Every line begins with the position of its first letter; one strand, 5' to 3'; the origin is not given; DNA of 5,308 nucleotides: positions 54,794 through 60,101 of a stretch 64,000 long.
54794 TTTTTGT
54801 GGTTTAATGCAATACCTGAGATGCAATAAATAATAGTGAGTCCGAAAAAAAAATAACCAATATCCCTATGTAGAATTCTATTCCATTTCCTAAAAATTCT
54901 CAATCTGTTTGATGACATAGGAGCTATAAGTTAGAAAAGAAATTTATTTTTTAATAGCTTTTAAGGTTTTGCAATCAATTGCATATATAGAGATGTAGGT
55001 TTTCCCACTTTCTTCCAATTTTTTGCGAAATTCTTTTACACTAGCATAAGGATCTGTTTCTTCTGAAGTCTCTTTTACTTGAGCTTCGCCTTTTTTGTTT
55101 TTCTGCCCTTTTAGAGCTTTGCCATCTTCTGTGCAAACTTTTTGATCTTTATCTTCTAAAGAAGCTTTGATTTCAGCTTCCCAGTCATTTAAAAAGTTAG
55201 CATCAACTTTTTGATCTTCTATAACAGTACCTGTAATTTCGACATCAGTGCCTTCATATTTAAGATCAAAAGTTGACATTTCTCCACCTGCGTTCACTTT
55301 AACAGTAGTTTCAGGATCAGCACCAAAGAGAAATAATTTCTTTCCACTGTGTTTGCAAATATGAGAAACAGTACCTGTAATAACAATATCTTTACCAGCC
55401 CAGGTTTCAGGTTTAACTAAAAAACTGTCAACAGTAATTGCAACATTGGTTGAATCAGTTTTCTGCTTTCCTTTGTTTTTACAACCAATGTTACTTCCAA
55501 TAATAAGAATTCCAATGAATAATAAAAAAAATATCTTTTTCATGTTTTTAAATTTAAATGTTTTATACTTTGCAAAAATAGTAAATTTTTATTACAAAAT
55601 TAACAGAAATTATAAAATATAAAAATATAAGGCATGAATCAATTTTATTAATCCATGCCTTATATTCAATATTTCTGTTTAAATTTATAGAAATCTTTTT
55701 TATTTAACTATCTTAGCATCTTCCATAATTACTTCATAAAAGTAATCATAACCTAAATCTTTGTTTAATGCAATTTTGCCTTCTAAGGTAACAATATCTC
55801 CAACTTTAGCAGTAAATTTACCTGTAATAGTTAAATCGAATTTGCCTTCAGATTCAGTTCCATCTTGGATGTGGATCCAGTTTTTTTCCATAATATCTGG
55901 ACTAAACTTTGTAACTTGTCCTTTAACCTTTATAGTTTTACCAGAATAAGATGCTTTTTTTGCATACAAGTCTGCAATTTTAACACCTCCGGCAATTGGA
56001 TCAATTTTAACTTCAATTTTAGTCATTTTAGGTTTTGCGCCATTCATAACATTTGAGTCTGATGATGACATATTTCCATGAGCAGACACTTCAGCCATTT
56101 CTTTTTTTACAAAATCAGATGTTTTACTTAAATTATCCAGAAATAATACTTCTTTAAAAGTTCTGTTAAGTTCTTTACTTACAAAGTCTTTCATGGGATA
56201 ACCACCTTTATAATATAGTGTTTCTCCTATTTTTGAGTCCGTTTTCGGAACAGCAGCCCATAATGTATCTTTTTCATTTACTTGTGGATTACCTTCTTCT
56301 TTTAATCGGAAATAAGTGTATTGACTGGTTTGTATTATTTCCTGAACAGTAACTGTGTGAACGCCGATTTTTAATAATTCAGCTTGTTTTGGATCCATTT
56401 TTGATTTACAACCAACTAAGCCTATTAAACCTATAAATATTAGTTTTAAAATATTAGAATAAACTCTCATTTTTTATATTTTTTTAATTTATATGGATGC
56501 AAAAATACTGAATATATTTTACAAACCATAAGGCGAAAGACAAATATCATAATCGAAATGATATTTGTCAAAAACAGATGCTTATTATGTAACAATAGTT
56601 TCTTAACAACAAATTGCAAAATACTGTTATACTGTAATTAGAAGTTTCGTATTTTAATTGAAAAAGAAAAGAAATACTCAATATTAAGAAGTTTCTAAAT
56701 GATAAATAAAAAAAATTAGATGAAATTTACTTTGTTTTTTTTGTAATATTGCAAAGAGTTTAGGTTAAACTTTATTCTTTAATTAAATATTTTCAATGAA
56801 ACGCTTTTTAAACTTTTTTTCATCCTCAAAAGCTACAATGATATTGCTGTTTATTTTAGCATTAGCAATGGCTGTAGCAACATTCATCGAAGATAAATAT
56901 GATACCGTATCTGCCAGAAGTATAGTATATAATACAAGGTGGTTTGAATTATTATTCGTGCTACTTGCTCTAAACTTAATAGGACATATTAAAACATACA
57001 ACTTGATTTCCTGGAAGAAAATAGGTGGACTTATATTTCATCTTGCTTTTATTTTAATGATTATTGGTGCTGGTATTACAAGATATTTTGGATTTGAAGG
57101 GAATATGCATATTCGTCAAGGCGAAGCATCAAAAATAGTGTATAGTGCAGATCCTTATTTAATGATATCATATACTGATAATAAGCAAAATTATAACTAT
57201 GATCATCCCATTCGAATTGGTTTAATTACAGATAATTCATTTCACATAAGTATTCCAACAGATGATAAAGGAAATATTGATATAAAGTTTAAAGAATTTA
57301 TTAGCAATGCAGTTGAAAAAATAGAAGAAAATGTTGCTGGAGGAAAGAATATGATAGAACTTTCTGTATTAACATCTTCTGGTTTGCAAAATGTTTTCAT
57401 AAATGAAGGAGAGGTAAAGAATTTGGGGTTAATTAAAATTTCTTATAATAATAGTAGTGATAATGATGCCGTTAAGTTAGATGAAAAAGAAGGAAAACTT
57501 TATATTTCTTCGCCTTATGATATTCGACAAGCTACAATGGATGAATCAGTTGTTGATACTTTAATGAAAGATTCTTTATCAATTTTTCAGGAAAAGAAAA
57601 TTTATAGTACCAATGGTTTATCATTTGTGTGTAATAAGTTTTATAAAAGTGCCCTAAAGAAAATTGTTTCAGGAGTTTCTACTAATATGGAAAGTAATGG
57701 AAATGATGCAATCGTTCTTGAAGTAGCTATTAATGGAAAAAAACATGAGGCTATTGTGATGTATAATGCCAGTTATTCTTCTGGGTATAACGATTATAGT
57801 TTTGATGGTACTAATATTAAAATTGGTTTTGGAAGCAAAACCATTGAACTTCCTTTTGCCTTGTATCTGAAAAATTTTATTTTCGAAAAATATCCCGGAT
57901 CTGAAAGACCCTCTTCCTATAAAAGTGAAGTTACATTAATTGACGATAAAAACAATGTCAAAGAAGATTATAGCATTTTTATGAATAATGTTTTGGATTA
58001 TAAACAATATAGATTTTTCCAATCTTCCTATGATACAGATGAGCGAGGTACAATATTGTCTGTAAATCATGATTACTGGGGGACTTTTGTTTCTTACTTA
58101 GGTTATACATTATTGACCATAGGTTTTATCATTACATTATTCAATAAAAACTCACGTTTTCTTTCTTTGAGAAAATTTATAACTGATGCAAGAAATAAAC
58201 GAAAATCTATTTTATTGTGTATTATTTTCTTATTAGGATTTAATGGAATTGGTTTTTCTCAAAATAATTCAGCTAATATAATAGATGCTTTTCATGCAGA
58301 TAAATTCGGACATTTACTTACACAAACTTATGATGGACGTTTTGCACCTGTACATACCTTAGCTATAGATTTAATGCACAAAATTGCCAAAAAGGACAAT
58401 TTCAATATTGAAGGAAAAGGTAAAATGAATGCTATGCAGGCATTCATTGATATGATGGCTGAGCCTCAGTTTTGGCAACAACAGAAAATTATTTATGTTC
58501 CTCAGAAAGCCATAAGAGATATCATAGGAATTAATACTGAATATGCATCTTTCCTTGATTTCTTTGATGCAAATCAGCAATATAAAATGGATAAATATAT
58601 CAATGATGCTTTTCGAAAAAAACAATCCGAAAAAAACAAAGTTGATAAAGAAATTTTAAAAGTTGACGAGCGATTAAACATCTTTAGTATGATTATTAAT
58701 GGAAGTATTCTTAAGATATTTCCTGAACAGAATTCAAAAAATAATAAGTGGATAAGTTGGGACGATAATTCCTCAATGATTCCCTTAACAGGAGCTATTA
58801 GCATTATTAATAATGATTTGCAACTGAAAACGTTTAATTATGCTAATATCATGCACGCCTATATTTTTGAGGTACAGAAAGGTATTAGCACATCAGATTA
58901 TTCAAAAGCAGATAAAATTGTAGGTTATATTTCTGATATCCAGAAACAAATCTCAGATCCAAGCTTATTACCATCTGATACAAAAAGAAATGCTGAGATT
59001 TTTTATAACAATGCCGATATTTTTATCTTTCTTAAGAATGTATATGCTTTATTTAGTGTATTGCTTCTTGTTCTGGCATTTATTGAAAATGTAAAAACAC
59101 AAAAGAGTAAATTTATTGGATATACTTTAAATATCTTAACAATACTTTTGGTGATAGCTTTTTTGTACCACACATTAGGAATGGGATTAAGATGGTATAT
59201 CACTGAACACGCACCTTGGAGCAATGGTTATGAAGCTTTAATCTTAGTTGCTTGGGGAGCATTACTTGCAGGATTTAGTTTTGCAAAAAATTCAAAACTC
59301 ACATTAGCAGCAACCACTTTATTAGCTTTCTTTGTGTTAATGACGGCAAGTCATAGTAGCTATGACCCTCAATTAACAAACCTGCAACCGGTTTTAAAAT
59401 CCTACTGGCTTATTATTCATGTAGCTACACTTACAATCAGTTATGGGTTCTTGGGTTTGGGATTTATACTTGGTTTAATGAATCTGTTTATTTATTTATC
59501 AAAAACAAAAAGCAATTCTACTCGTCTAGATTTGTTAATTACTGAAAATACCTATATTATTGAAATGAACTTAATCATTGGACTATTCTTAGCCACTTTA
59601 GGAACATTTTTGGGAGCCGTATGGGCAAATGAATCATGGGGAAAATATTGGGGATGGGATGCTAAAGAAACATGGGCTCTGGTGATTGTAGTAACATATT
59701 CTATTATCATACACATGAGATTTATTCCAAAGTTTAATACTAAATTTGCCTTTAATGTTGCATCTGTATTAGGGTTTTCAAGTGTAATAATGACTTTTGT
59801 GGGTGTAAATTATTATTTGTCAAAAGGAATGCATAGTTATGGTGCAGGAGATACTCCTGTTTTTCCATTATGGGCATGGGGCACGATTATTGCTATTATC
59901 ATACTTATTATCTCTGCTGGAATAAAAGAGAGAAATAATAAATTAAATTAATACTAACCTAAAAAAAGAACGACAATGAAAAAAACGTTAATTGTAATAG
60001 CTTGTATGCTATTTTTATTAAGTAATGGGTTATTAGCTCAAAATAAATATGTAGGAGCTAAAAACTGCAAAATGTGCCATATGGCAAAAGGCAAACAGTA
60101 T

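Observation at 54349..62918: Multihaem cytochrome island with its own CcsBA, a T9SS-sorted DUF2271-like protein and a PepSY-TM protein, but no terminal reductase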

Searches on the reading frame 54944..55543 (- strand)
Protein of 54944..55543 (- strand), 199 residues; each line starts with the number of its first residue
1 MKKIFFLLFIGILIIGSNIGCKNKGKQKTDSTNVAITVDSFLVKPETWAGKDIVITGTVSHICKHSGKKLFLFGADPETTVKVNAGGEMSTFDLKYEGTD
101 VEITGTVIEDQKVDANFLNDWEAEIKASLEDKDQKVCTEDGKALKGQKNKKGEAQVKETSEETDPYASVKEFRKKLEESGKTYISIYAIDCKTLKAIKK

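Call 3: search_protein_families(library=pfam, proteins=[window:54944-55543:-], max_evalue=0.01)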
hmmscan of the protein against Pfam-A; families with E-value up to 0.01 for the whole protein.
window:54944-55543:- (199 aa): 0 families

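Call 4: search_protein_families(library=ncbifam, proteins=[window:54944-55543:-], max_evalue=0.01)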
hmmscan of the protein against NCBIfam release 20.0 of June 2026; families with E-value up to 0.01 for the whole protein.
window:54944-55543:- (199 aa): 1 family
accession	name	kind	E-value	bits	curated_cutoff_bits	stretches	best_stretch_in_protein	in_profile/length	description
NF050142.1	PG1828_fam_lipo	equivalog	0.0022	18.7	50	1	1-40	1-43/59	PG1828 family lipoprotein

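Call 37: search_solved_structures(query=window:54944-55543:-, max_evalue=10)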
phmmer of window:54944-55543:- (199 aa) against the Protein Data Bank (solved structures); distinct sequences matched with E-value up to 10: 2.
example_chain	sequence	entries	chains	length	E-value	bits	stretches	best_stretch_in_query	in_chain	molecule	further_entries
3vti_C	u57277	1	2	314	0.41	13.7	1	33-75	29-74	Hydrogenase maturation factor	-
3rf2_A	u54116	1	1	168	0.54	13.4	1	136-182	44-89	30S ribosomal protein S8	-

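Call 59: search_protein_representatives(protein=window:54944-55543:-)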
Query: 199 residues. Proteins with E-value up to 0.001 (for the whole library): 707; up to 1e-10: 341; up to 1e-30: 4. The best 150 are listed.
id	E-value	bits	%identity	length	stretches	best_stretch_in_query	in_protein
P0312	7.7e-125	430.3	100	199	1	1-199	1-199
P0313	2.8e-44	167.6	47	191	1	1-199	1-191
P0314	8.0e-34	133.5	40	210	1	2-195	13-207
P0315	1.8e-32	129.1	39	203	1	7-195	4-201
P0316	1.5e-29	119.6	37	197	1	8-191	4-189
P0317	1.3e-28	116.5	37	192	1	5-198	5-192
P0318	2.6e-28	115.5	58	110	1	88-199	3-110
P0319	2.8e-28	115.4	46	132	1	70-198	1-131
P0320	5.3e-28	114.5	36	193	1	20-194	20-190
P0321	5.7e-28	114.4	38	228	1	1-191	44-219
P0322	9.1e-28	113.7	61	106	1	1-90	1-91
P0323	1.1e-27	113.5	34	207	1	8-198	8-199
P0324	1.6e-27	113.0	39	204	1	27-196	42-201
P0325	4.6e-27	111.5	40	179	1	23-197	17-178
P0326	1.4e-26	109.9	34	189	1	6-194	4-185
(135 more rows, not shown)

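Call 62: search_protein_families(library=pfam, alignment_id=A4, max_evalue=0.01)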
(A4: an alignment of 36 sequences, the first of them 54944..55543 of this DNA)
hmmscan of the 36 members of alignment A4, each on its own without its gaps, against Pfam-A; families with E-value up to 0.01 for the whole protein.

A. member 1, window:54944-55543:- (199 aa): 0 families

B. families by the number of members that match (of 36 scanned): 5 families
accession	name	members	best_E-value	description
PF12869.13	tRNA_anti-like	5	2.8e-05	tRNA_anti-like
PF19135.5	DUF5818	4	0.00023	Protein of unknown function (DUF5818)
PF16267.10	DUF4920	3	0.00056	Domain of unknown function (DUF4920)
PF21853.1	DUF6912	1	0.0037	Family of unknown function (DUF6912)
PF24161.1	CCDC39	1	0.0097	Coiled-coil domain-containing protein 39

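Call 67: predict_structure(alignment_id=A4)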
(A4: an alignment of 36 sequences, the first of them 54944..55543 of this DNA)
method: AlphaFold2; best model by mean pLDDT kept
length: 199 residues; sequences in the alignment: 36
mean_pLDDT: 83.6   pTM: 0.69
mean pLDDT of the five models: 83.6, 82.8, 80.8, 80.4, 80.2
residues with pLDDT >= 90: 131; 70-90: 10; 50-70: 37; < 50: 21
segments of 3 or more residues with pLDDT < 50: 138-140, 142-153, 155-157
pLDDT, mean of each block of 10 residues (from residue 1): 62 59 54 90 97 98 96 97 95 98 97 98 95 65 44 50 89 97 98 94
secondary structure, 60 per line:
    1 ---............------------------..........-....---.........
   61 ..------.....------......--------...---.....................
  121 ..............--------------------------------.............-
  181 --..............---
elements in order: H4-15 E34-37 H38-43 H45-48 E52-62 E69-73 E80-85 E100-114 H115-134 H167-179 E183-196

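Call 71: fold_search(model_id=the predicted structure, library=pdb)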
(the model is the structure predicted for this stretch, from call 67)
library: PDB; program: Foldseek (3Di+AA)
matches with E <= 10: 838; with E <= 0.001: 12
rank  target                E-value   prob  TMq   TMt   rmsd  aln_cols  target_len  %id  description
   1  6pqh_D                1.7e-04  1.00  0.32  0.14   3.1        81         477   20  Crystal structure of Asparagine-tRNA ligase from Elizabethkingia sp. CCUG 26117 (released 2019-07-31)
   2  6pqh_B                2.2e-04  1.00  0.32  0.14   2.8        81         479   21  Crystal structure of Asparagine-tRNA ligase from Elizabethkingia sp. CCUG 26117 (released 2019-07-31)
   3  6od8_B                4.8e-04  1.00  0.29  0.13  16.2       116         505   19  Crystal structure of a putative aspartyl-tRNA synthetase from Leishmania major Friedlin (released 2019-04-17)
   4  6pqh_C                6.1e-04  1.00  0.30  0.14   3.3        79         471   19  Crystal structure of Asparagine-tRNA ligase from Elizabethkingia sp. CCUG 26117 (released 2019-07-31)
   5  1n9w_A                6.9e-04  1.00  0.26  0.15   4.2        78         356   22  Crystal structure of the non-discriminating and archaeal-type aspartyl-tRNA synthetase from Thermus thermophilus (released 2003-04-08)
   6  6od8_A                7.3e-04  1.00  0.29  0.13  14.7       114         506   20  Crystal structure of a putative aspartyl-tRNA synthetase from Leishmania major Friedlin (released 2019-04-17)
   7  8tc7_B                7.7e-04  1.00  0.28  0.14   4.1        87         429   11  Human asparaginyl-tRNA synthetase, apo form (released 2024-02-07)
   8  8h53_B                9.3e-04  1.00  0.28  0.14   4.2        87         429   11  Human asparaginyl-tRNA synthetase in complex with asparagine-AMP (released 2023-10-25)
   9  4j15_A                9.3e-04  1.00  0.29  0.15   9.1       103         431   17  Crystal structure of human cytosolic aspartyl-tRNA synthetase, a component of multi-tRNA synthetase complex (released 2013-05-15)
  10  6pqh_A                9.9e-04  1.00  0.31  0.14   3.3        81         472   18  Crystal structure of Asparagine-tRNA ligase from Elizabethkingia sp. CCUG 26117 (released 2019-07-31)
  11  8tc9_C                9.9e-04  1.00  0.28  0.14   4.1        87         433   11  Human asparaginyl-tRNA synthetase bound to OSM-S-106 (released 2024-02-07)
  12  8tc8_C                9.9e-04  1.00  0.28  0.14   4.1        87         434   11  Human asparaginyl-tRNA synthetase bound to adenosine 5'-sulfamate (released 2024-02-07)
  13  3kdf_C                1.0e-03  1.00  0.29  0.47   2.8        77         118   22  X-ray Crystal Structure of the Human Replication Protein A Complex from Wheat Germ Cell Free Expression (released 2009-12-01)
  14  8tc7_C                1.0e-03  1.00  0.28  0.14   4.1        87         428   11  Human asparaginyl-tRNA synthetase, apo form (released 2024-02-07)
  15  5xix_A                1.1e-03  1.00  0.29  0.15   3.7        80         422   12  The canonical domain of human asparaginyl-tRNA synthetase (released 2018-05-02)
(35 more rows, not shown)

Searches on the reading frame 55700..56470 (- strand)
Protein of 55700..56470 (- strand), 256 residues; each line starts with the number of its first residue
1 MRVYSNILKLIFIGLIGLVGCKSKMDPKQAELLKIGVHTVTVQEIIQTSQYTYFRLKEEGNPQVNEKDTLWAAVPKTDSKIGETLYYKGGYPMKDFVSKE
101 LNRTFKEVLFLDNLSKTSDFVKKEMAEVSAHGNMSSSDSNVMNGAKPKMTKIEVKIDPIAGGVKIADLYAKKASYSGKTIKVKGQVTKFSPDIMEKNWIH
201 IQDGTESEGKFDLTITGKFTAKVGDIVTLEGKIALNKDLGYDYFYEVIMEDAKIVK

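Call 3: search_protein_families(library=pfam, proteins=[window:55700-56470:-], max_evalue=0.01)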
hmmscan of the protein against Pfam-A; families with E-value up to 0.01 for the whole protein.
window:55700-56470:- (256 aa): 0 families

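Call 4: search_protein_families(library=ncbifam, proteins=[window:55700-56470:-], max_evalue=0.01)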
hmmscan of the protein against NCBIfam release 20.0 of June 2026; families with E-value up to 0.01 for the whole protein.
window:55700-56470:- (256 aa): 0 families

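Call 36: search_solved_structures(query=window:55700-56470:-, max_evalue=10)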
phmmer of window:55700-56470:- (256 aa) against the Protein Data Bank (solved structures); distinct sequences matched with E-value up to 10: 0.

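Call 40: find_homologous_proteins(query=window:55700-56470:-)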
Query window:55700-56470:- (256 aa): 2512 proteins with E <= 0.001 among 3106 candidates; the best 120 are listed.
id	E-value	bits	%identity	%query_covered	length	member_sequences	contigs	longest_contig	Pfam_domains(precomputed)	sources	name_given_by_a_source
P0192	4.5e-163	559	100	100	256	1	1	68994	-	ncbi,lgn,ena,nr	ncbi:MAG: hypothetical protein HXX18_10480 [Bacteroidetes bacterium]|nr:hypothetical protein [Bacter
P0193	4.9e-122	424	75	100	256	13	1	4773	-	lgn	-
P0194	4.4e-117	408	73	100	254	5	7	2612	-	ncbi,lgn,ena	-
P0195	4.3e-115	402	73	100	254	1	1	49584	-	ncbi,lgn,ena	ncbi:MAG: hypothetical protein WCH34_00385 [Bacteroidota bacterium]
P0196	7.4e-115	401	71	100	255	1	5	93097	-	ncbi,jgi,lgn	-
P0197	3.6e-114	399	74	100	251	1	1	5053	-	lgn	-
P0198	4.8e-113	395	71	100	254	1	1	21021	-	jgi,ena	-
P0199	1.7e-112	393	72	100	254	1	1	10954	-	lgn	-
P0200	1.2e-110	387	69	100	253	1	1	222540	-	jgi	-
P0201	1.5e-109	383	66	100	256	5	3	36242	-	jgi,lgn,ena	-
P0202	9.1e-109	381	71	100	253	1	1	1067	-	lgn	-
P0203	1.5e-108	380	68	100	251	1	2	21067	-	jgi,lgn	-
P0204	3.7e-108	379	66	100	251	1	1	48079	-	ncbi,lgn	ncbi:MAG: hypothetical protein ACOYO1_11015 [Bacteroidales bacterium]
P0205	3.9e-108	379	70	100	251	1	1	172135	-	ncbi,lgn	-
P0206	2.5e-107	376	69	98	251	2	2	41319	-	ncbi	ncbi:MAG: hypothetical protein WCO13_10435 [Bacteroidota bacterium]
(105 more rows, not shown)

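Call 48: predict_structure(alignment_id=A2)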
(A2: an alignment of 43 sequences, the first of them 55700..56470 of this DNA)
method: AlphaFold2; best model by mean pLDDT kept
length: 256 residues; sequences in the alignment: 43
mean_pLDDT: 83.3   pTM: 0.48
mean pLDDT of the five models: 83.3, 82.0, 80.8, 80.0, 79.7
residues with pLDDT >= 90: 155; 70-90: 48; 50-70: 26; < 50: 27
segments of 3 or more residues with pLDDT < 50: 123-145
pLDDT, mean of each block of 10 residues (from residue 1): 59 58 70 90 94 94 84 94 94 92 94 85 44 31 54 93 97 97 96 89 96 96 96 92 88 94
secondary structure, 60 per line:
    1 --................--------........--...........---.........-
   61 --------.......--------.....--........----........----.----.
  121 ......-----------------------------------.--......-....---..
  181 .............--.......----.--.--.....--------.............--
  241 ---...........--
elements in order: H3-18 H27-34 E37-47 E51-59 E69-75 E84-88 E91-98 E103-110 H120-126 H165-170 H172-175 E179-193 E196-202 E213-217 E226-238 E244-254

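Call 51: fold_search(model_id=the predicted structure, library=pdb)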
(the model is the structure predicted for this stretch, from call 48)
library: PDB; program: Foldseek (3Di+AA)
matches with E <= 10: 1090; with E <= 0.001: 31
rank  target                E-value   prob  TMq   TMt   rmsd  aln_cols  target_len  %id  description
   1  4jbk_B                5.2e-05  1.00  0.26  0.34  19.8       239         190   13  Molecular basis for abrogation of activation of pro-inflammatory cytokines (released 2013-06-26)
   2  2oq0_B                6.8e-05  1.00  0.27  0.35  19.5       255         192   10  Crystal Structure of the First HIN-200 Domain of Interferon-Inducible Protein 16 (released 2007-02-27)
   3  8i6k_A                7.2e-05  1.00  0.26  0.35  19.8       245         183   16  Structure of hMNDA HIN with dsDNA (released 2023-07-19)
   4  3u58_B                1.3e-04  1.00  0.27  0.32  15.1       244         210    9  Crystal Structure of the Tetrahymena telomerase processivity factor Teb1 AB (released 2011-12-28)
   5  4l5q                  1.3e-04  1.00  0.26  0.32  17.7       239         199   14  Crystal structure of p202 HIN1 (released 2013-07-31)
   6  8idx_A                1.3e-04  1.00  0.26  0.32  19.5       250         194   13  Structure of p205 HIN (released 2024-02-14)
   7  4l5t_C                1.6e-04  1.00  0.26  0.36  18.5       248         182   10  Crystal structure of the tetrameric p202 HIN2 (released 2013-07-31)
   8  3rnu_B                1.6e-04  1.00  0.26  0.32  19.2       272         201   11  Structural Basis of Cytosolic DNA Sensing by Innate Immune Receptors (released 2012-04-25)
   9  3b6y_A                1.8e-04  1.00  0.26  0.35  17.6       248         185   12  Crystal Structure of the Second HIN-200 Domain of Interferon-Inducible Protein 16 (released 2007-11-13)
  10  5yzw_B                2.0e-04  1.00  0.27  0.35  19.3       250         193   10  Crystal structure of p204 HINb domain (released 2018-12-19)
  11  5yzw_A                2.2e-04  1.00  0.27  0.35  19.3       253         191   11  Crystal structure of p204 HINb domain (released 2018-12-19)
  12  3rnu_A                2.2e-04  1.00  0.26  0.32  18.6       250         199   10  Structural Basis of Cytosolic DNA Sensing by Innate Immune Receptors (released 2012-04-25)
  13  4jbk_C                2.3e-04  1.00  0.22  0.29  18.8       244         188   11  Molecular basis for abrogation of activation of pro-inflammatory cytokines (released 2013-06-26)
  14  2oq0_A                2.4e-04  1.00  0.27  0.35  19.1       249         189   14  Crystal Structure of the First HIN-200 Domain of Interferon-Inducible Protein 16 (released 2007-02-27)
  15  5z7d_B                2.6e-04  1.00  0.26  0.17  19.4       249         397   10  p204HINab-dsDNA complex structure (released 2019-01-30)
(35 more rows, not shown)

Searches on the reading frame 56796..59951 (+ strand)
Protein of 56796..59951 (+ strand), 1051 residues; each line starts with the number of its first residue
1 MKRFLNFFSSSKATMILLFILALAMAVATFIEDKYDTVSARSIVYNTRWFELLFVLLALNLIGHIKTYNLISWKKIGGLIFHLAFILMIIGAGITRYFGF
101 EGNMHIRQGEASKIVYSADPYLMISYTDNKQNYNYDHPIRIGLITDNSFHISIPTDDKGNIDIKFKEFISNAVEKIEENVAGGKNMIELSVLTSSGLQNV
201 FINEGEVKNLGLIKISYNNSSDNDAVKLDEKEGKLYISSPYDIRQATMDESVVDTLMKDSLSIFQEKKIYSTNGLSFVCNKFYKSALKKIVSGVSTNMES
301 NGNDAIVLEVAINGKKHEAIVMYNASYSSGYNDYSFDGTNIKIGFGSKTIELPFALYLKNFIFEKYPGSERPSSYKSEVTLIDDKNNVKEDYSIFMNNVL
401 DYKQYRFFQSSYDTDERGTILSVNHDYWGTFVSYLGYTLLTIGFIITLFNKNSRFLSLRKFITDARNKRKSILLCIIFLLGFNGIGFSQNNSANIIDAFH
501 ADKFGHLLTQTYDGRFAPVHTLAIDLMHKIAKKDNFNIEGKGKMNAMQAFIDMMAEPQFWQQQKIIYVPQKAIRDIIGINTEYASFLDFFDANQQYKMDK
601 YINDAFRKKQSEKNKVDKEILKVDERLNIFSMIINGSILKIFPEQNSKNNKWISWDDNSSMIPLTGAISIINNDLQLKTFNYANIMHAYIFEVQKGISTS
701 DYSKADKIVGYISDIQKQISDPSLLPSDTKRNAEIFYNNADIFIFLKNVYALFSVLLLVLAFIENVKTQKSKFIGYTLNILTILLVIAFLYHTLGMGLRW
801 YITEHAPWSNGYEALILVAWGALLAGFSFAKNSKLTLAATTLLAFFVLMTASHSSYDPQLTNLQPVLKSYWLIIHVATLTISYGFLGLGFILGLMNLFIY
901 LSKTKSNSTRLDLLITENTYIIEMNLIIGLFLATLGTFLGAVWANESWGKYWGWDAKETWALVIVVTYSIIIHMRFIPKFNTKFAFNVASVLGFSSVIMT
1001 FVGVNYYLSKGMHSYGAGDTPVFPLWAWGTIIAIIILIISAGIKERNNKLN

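Call 3: search_protein_families(library=pfam, proteins=[window:56796-59951:+], max_evalue=0.01)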
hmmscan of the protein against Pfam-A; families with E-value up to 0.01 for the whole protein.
window:56796-59951:+ (1051 aa): 2 families
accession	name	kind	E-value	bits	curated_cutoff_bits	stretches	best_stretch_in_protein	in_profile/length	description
PF01578.25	Cytochrom_C_asm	-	4.1e-34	118.5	29.9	1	808-1008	1-208/212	Cytochrome C assembly protein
PF05140.19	ResB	-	3e-19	69.6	24.6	2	342-418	195-271/486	ResB-like family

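Call 4: search_protein_families(library=ncbifam, proteins=[window:56796-59951:+], max_evalue=0.01)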
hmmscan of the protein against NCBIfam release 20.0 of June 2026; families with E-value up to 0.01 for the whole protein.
window:56796-59951:+ (1051 aa): 2 families
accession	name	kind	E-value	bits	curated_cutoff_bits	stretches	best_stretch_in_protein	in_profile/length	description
TIGR03144.1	cytochr_II_ccsB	equivalog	1.8e-47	162.2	187.6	1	785-1016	2-252/252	c-type cytochrome biogenesis protein CcsB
TIGR01191.1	ccmC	subfamily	1.1e-06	28.7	186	1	896-1000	23-126/184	heme ABC transporter permease CcmC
